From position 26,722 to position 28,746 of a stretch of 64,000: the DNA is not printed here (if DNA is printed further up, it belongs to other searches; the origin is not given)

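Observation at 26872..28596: Receiver-domain-fused TrxR-like flavoprotein lacks the thioredoxin-reductase redox disulfide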

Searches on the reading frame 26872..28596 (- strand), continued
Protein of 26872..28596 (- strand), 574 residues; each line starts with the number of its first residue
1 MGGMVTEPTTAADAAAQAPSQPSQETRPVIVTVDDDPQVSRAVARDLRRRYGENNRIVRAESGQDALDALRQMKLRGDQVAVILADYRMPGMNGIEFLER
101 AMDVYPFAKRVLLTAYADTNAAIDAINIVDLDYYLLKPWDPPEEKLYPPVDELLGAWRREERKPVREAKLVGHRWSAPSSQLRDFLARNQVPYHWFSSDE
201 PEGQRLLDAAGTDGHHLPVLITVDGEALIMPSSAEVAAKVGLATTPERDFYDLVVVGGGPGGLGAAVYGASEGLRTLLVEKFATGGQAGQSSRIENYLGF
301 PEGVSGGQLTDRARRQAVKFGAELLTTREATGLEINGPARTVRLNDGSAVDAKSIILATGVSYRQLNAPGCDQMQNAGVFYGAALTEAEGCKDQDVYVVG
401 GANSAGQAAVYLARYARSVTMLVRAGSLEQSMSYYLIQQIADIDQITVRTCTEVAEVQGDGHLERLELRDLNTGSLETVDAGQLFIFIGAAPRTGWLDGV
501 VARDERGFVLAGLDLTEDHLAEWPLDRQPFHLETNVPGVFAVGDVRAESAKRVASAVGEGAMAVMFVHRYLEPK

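Call 39: predict_structure(alignment_id=A1)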
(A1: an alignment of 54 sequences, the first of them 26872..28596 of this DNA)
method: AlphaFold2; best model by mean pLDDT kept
length: 574 residues; sequences in the alignment: 54
mean_pLDDT: 60.3   pTM: 0.38
mean pLDDT of the five models: 60.3, 57.2, 56.8, 54.9, 49.5
residues with pLDDT >= 90: 12; 70-90: 224; 50-70: 133; < 50: 205
segments of 3 or more residues with pLDDT < 50: 1-25, 121-128, 160-165, 243-246, 282-309, 360-390, 460-463, 482-574
pLDDT, mean of each block of 10 residues (from residue 1): 32 31 58 85 88 88 84 72 84 80 76 64 49 71 80 74 56 80 71 81 84 84 83 77 56 69 63 76 39 29 43 66 75 58 77 63 28 27 39 63 54 70 68 57 75 62 63 80 44 27 32 34 33 38 32 33 45 40
secondary structure, 60 per line:
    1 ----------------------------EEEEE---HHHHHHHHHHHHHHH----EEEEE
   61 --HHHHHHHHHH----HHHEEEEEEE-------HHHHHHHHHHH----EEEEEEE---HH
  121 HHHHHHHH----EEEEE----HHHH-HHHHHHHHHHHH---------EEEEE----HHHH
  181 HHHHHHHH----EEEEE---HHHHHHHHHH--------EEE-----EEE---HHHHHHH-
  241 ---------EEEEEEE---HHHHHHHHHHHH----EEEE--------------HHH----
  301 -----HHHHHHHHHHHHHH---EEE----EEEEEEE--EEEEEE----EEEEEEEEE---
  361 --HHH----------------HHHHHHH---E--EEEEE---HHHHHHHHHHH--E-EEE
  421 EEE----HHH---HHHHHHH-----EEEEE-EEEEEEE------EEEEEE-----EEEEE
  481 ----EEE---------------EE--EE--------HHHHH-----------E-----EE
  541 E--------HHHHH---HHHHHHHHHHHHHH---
elements in order: E29-33 H37-51 E56-60 H63-72 E80-86 H94-104 E109-115 H119-128 E133-137 H142-145 H147-158 E168-172 H177-188 E193-197 H201-210 E219-221 E227-229 H233-239 E250-256 H260-271 E276-279 H306-319 E323-325 E330-336 E339-344 E349-357 H382-388 E395-399 H403-413 E418-423 H434-440 E446-450 E452-458 E465-470 E476-480 E485-487 H517-521 E539-541 H550-554 H558-571
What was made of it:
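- Tried and rejected: It used 54 close homologues (80-97% identity) and gave a poor model, pLDDT 60 (call 39).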

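Call 51: predict_structure(alignment_id=A2)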
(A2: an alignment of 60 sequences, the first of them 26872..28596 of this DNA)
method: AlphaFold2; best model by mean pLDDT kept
length: 574 residues; sequences in the alignment: 60
mean_pLDDT: 93.1   pTM: 0.86
mean pLDDT of the five models: 93.1, 92.6, 92.5, 91.6, 91.1
residues with pLDDT >= 90: 503; 70-90: 42; 50-70: 18; < 50: 11
segments of 3 or more residues with pLDDT < 50: 1-4, 13-15, 20-22
pLDDT, mean of each block of 10 residues (from residue 1): 47 50 76 96 95 97 98 96 97 97 96 94 85 91 92 89 75 95 93 93 97 94 96 94 94 98 98 98 93 90 89 95 96 96 97 98 96 97 93 98 96 97 97 95 98 98 98 98 96 96 98 97 97 98 95 95 98 91
secondary structure, 60 per line:
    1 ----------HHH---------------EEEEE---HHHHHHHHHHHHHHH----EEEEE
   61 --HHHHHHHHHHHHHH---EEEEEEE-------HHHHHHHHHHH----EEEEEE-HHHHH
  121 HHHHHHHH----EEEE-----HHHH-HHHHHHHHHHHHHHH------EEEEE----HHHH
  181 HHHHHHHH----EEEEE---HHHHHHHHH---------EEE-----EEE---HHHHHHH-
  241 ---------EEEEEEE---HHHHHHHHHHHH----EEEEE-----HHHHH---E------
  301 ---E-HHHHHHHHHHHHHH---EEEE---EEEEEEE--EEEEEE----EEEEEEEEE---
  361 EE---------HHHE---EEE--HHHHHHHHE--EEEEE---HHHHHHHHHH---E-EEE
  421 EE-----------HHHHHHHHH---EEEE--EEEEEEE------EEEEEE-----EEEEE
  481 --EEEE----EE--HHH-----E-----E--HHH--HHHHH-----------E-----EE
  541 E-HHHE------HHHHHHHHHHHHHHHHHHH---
elements in order: E29-33 H37-51 E56-60 H63-76 E80-86 H94-104 E109-114 H116-128 E133-136 H142-145 H147-161 E168-172 H177-188 E193-197 H201-209 E219-221 E227-229 H233-239 E250-256 H260-271 E276-280 H286-290 H306-319 E323-326 E330-336 E339-344 E349-357 E379-381 H384-391 E395-399 H403-412 E418-422 H434-442 E446-449 E452-458 E465-470 E476-480 E483-486 H517-521 E539-541 H553-571
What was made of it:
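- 27877..28101 (-): Glutaredoxin/mycoredoxin-like Trx-fold domain, aa ~166-240, topology beta-alpha-beta-alpha-beta-beta-alpha. AF2 secondary structure (calls 39, 51).
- On Glutaredoxin / mycoredoxin: AF2 topology for residues 168-239 (call 51).
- AF2 pLDDT 93.1, pTM 0.86 (call 51). It lies at the C-terminal end of helix 384-391, five residues beyond the second Cys column, pointing away from the helix N-terminus that faces the flavin in TrxR (call 51 plus established TrxR structure knowledge). The AF2 model is of high confidence (call 51).
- Tried and rejected: I discarded it and re-ran with 60 diverse sequences, which gave pLDDT 93 (call 51).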

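Call 55: fold_search(model_id=the predicted structure, library=pdb)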
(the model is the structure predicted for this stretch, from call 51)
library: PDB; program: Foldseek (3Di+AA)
matches with E <= 10: 1968; with E <= 0.001: 1254
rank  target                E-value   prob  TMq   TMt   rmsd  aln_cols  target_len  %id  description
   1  4o5q                  8.4e-36  1.00  0.38  0.41  19.9       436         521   27  Crystal Structure of the Alkylhydroperoxide Reductase AhpF from Escherichia coli (released 2014-11-05)
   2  4xvg                  4.6e-35  1.00  0.38  0.41  14.8       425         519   28  Crystal structure of Alkylhydroperoxide Reductase Subunit AhpF from Escherichia coli (released 2016-02-24)
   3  7jyp                  1.5e-33  1.00  0.37  0.65   7.1       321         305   31  Structure of thioredoxin reductase from the thermophilic eubacterium Thermosipho africanus TCF52B (released 2021-10-06)
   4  2q7v_B                5.5e-33  1.00  0.37  0.65   7.3       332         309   32  Crystal Structure of Deinococcus Radiodurans Thioredoxin Reductase (released 2008-07-08)
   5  2q7v_A                1.0e-32  1.00  0.37  0.64   7.8       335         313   32  Crystal Structure of Deinococcus Radiodurans Thioredoxin Reductase (released 2008-07-08)
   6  1hyu                  1.3e-32  1.00  0.38  0.42  13.1       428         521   28  CRYSTAL STRUCTURE OF INTACT AHPF (released 2001-02-14)
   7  9xub_A                1.4e-32  1.00  0.37  0.64   7.4       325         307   32  Crystal Structure of Thioredoxin reductase from Mycobacterium tuberculosis. (released 2026-02-04)
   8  5mh4                  1.4e-32  1.00  0.51  0.95   2.1       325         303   30  Crystal Structure of Lactococcus lactis Thioredoxin Reductase (FR conformation) (released 2017-04-12)
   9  5uwy                  3.3e-32  1.00  0.37  0.65   7.5       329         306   31  The crystal structure of thioredoxin reductase from Streptococcus pyogenes MGAS5005 (released 2017-03-15)
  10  8cci                  5.9e-32  1.00  0.37  0.65   7.2       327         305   31  Crystal structure of Mycobacterium smegmatis thioredoxin reductase (released 2023-07-26)
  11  5uth                  1.0e-31  1.00  0.37  0.64   7.4       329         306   31  Crystal structure of thioredoxin reductase from Mycobacterium smegmatis in complex with FAD (released 2017-03-08)
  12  1fl2                  1.1e-31  1.00  0.37  0.64   7.1       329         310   31  CATALYTIC CORE COMPONENT OF THE ALKYLHYDROPEROXIDE REDUCTASE AHPF FROM E.COLI (released 2001-03-21)
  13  9xub_C                1.2e-31  1.00  0.37  0.64   7.3       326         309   32  Crystal Structure of Thioredoxin reductase from Mycobacterium tuberculosis. (released 2026-02-04)
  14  7aaw_B                1.4e-31  1.00  0.37  0.64   7.6       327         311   27  Thioredoxin Reductase from Bacillus cereus (released 2021-09-15)
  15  4gcm_B                3.8e-31  1.00  0.37  0.64   7.3       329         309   28  Crystal structure of a thioredoxine reductase (trxB) from Staphylococcus aureus subsp. aureus Mu50 at 1.80 A resolutio (released 2012-08-29)
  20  5mjk_A                2.0e-30  1.00  0.36  0.64   7.7       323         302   30  Crystal Structure of Lactococcus lactis Thioredoxin Reductase (FO conformation) (released 2017-04-12)
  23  2a87_A                3.0e-30  1.00  0.37  0.64   7.6       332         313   32  Crystal Structure of M. tuberculosis Thioredoxin reductase (released 2005-11-29)
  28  2a87_B                5.3e-30  1.00  0.37  0.65   7.2       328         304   31  Crystal Structure of M. tuberculosis Thioredoxin reductase (released 2005-11-29)
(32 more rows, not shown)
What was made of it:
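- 26875..27852 (-): Low-Mr TrxR-like two-dinucleotide-fold module, aa 249-574. Foldseek TM 0.95 (call 55).
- On Thioredoxin-disulfide reductase (TrxB, TIGR01292): Foldseek TM 0.95 to 5mh4 (call 55).
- The flavin-oxidising state of the same enzyme scores 0.64 (5mjk) (call 55). The AF2 model sits in a single (FR-like) state (call 55).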

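Call 61: search_protein_families(library=pfam, proteins=[P0136, P0232, P0145, P0204, P0222, P0165], max_evalue=0.001)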
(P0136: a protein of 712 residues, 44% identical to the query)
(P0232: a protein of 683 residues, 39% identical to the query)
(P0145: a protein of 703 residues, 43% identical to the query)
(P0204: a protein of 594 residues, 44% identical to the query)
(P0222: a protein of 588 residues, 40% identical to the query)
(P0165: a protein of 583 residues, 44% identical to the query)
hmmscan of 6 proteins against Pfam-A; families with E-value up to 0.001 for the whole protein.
P0136 (712 aa): 12 families
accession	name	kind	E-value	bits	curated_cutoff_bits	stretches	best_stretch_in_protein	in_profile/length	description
PF07992.20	Pyr_redox_2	-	2.9e-33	116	26.1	1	242-554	1-291/291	Pyridine nucleotide-disulphide oxidoreductase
PF13738.12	Pyr_redox_3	-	2.9e-12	46.9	30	1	338-491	120-278/305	Pyridine nucleotide-disulphide oxidoreductase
PF00070.33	Pyr_redox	-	4.5e-11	43.5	22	1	388-459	3-79/82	Pyridine nucleotide-disulphide oxidoreductase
PF12831.13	FAD_oxidored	-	3.8e-08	33.5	27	1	243-279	1-38/416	FAD dependent oxidoreductase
PF01266.30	DAO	-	2.5e-07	31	27.9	1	243-283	1-43/353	FAD dependent oxidoreductase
PF03486.20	HI0933_like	-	3.2e-07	30.5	50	1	243-274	2-33/244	HI0933-like protein Rossmann domain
PF00072.30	Response_reg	-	4e-07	30.6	30.2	1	44-130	23-103/111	Response regulator receiver domain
PF00890.30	FAD_binding_2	-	1e-05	25.4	20.4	1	243-278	1-37/414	FAD binding domain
PF01946.23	Thi4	-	1.1e-05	25.2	26.2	1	242-279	18-57/235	Thi4 family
PF13450.12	NAD_binding_8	-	4.7e-05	24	21.9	1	246-284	1-40/68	NAD(P)-binding Rossmann-like domain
PF05834.18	Lycopene_cycl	-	0.00011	21.9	23.4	0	243-273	1-33/380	Lycopene cyclase protein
PF01494.25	FAD_binding_3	-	0.00015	21.6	22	0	242-274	2-34/349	FAD binding domain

P0232 (683 aa): 11 families
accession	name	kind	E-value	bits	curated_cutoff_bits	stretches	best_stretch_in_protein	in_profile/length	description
PF07992.20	Pyr_redox_2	-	5.7e-35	121.6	26.1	1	224-527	1-291/291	Pyridine nucleotide-disulphide oxidoreductase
PF13738.12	Pyr_redox_3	-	2.8e-18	66.6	30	2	301-482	102-287/305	Pyridine nucleotide-disulphide oxidoreductase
PF00070.33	Pyr_redox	-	1.2e-10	42.1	22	1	368-443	1-81/82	Pyridine nucleotide-disulphide oxidoreductase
PF01266.30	DAO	-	1.6e-09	38.2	27.9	1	225-267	1-45/353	FAD dependent oxidoreductase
PF12831.13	FAD_oxidored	-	1.7e-06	28.1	27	1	225-261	1-38/416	FAD dependent oxidoreductase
PF00890.30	FAD_binding_2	-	7.7e-06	25.8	20.4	1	225-261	1-38/414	FAD binding domain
PF13450.12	NAD_binding_8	-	9.2e-06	26.3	21.9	1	228-265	1-39/68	NAD(P)-binding Rossmann-like domain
PF01494.25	FAD_binding_3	-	1.4e-05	24.9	22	1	224-257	2-35/349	FAD binding domain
PF03486.20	HI0933_like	-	2.5e-05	24.3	50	1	225-255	2-32/244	HI0933-like protein Rossmann domain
PF01946.23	Thi4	-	3.8e-05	23.5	26.2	1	224-261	18-57/235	Thi4 family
PF00743.25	FMO-like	-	0.00046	19.2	22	1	342-398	160-215/532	Flavin-binding monooxygenase-like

P0145 (703 aa): 12 families
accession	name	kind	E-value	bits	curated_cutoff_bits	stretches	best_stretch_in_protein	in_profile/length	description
PF07992.20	Pyr_redox_2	-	1.5e-33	116.9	26.1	1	373-683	1-291/291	Pyridine nucleotide-disulphide oxidoreductase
PF12680.13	SnoaL_2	-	5.9e-15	56.1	27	1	9-114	1-101/102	SnoaL-like domain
PF13738.12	Pyr_redox_3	-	2.2e-14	53.9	30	1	509-632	158-288/305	Pyridine nucleotide-disulphide oxidoreductase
PF12831.13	FAD_oxidored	-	2.2e-10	40.9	27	1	374-410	1-38/416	FAD dependent oxidoreductase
PF00070.33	Pyr_redox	-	4.5e-08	33.9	22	1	518-583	2-70/82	Pyridine nucleotide-disulphide oxidoreductase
PF00890.30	FAD_binding_2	-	1.4e-06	28.3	20.4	1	374-408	1-36/414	FAD binding domain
PF01946.23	Thi4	-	1.7e-06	27.9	26.2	1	368-411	13-58/235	Thi4 family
PF01266.30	DAO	-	2.4e-06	27.8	27.9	1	374-498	1-129/353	FAD dependent oxidoreductase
PF03486.20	HI0933_like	-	0.00011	22.2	50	1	374-404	2-32/244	HI0933-like protein Rossmann domain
PF01134.28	GIDA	-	0.00028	20.5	22.1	1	374-403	1-30/391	Glucose inhibited division protein A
PF13450.12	NAD_binding_8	-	0.0003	21.4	21.9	1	377-410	1-35/68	NAD(P)-binding Rossmann-like domain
PF07366.18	SnoaL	-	0.00034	20.9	28.4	1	7-112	2-110/126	SnoaL-like polyketide cyclase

P0204 (594 aa): 8 families
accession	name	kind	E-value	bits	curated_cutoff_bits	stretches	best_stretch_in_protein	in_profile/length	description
PF07992.20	Pyr_redox_2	-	1.4e-30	107.2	26.1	1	260-578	1-291/291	Pyridine nucleotide-disulphide oxidoreductase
PF13738.12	Pyr_redox_3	-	6.9e-15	55.5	30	1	361-527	114-284/305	Pyridine nucleotide-disulphide oxidoreductase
PF13450.12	NAD_binding_8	-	6.1e-09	36.5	21.9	1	264-302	1-40/68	NAD(P)-binding Rossmann-like domain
PF00070.33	Pyr_redox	-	7e-09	36.5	22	1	416-490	1-80/82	Pyridine nucleotide-disulphide oxidoreductase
PF12831.13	FAD_oxidored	-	9.8e-08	32.1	27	1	261-297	1-38/416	FAD dependent oxidoreductase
PF01266.30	DAO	-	6.2e-06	26.4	27.9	1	261-298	1-40/353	FAD dependent oxidoreductase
PF01946.23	Thi4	-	9.6e-05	22.2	26.2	1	260-296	18-56/235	Thi4 family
PF00890.30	FAD_binding_2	-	0.00018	21.3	20.4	1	261-295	1-36/414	FAD binding domain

P0222 (588 aa): 11 families
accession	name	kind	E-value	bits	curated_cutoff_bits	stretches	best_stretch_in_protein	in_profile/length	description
PF07992.20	Pyr_redox_2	-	1.2e-34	120.5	26.1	1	248-573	1-291/291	Pyridine nucleotide-disulphide oxidoreductase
PF13738.12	Pyr_redox_3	-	1.8e-15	57.4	30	1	354-527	119-294/305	Pyridine nucleotide-disulphide oxidoreductase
PF01266.30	DAO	-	9.7e-07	29.1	27.9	1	249-287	1-39/353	FAD dependent oxidoreductase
PF13434.12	Lys_Orn_oxgnase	-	1.3e-06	28.2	21.3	1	316-435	107-225/339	L-lysine 6-monooxygenase/L-ornithine 5-monooxygenase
PF00890.30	FAD_binding_2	-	7.5e-06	25.8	20.4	0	249-288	1-41/414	FAD binding domain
PF00070.33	Pyr_redox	-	2.1e-05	25.4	22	1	402-474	1-75/82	Pyridine nucleotide-disulphide oxidoreductase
PF12831.13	FAD_oxidored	-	2.3e-05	24.3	27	1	249-288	1-41/416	FAD dependent oxidoreductase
PF13450.12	NAD_binding_8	-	0.00031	21.4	21.9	1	252-290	1-40/68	NAD(P)-binding Rossmann-like domain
PF01946.23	Thi4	-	0.00036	20.3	26.2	0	247-286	17-58/235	Thi4 family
PF01494.25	FAD_binding_3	-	0.00046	20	22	0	248-280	2-34/349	FAD binding domain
PF00743.25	FMO-like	-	0.00053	19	22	0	378-433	162-216/532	Flavin-binding monooxygenase-like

P0165 (583 aa): 9 families
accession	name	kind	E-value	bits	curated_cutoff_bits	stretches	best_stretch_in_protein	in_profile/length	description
PF07992.20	Pyr_redox_2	-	1.2e-32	113.9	26.1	1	250-568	2-291/291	Pyridine nucleotide-disulphide oxidoreductase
PF13738.12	Pyr_redox_3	-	2.6e-13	50.3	30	2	362-451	122-216/305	Pyridine nucleotide-disulphide oxidoreductase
PF00070.33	Pyr_redox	-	1e-10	42.4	22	1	409-483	2-81/82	Pyridine nucleotide-disulphide oxidoreductase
PF00890.30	FAD_binding_2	-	4.8e-09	36.3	20.4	1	250-288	1-40/414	FAD binding domain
PF12831.13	FAD_oxidored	-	3.4e-08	33.7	27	1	250-297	1-48/416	FAD dependent oxidoreductase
PF13450.12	NAD_binding_8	-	5.7e-07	30.2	21.9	1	253-291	1-40/68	NAD(P)-binding Rossmann-like domain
PF01266.30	DAO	-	2.5e-06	27.7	27.9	1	250-289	1-42/353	FAD dependent oxidoreductase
PF01946.23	Thi4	-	4.9e-06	26.4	26.2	1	249-286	18-57/235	Thi4 family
PF03486.20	HI0933_like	-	0.00012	22.1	50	1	250-281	2-33/244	HI0933-like protein Rossmann domain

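Call 66: find_encoding_contigs(protein=P0108, flank=6000, max_places=2)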
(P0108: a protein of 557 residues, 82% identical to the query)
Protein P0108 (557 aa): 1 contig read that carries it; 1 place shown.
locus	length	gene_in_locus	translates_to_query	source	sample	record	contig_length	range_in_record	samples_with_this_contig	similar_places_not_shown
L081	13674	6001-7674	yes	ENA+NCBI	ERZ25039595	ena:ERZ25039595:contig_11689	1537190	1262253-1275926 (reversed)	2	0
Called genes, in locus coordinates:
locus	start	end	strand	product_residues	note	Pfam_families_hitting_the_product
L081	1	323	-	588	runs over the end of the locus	-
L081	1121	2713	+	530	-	PF02720:DUF222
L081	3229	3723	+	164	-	PF00582:Usp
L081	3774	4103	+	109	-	PF14542:Acetyltransf_CG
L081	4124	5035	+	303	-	PF00389:2-Hacid_dh (weak), PF02826:2-Hacid_dh_C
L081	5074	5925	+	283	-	PF04672:Methyltransf_19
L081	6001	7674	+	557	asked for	PF00072:Response_reg, PF01266:DAO (faint), PF00070:Pyr_redox (faint), PF01134:GIDA (faint), PF03486:HI0933_like (faint), PF07992:Pyr_redox_2, PF12831:FAD_oxidored (weak), PF13738:Pyr_redox_3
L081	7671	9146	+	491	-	PF02518:HATPase_c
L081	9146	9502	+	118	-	PF02148:zf-UBP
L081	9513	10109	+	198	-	PF00174:Oxidored_molyb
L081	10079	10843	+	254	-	PF00970:FAD_binding_6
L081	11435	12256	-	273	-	PF05116:S6PP (faint), PF08282:Hydrolase_3, PF12710:HAD (faint), PF00702:Hydrolase (faint)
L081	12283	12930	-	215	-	PF13532:2OG-FeII_Oxy_2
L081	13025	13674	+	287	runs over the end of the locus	-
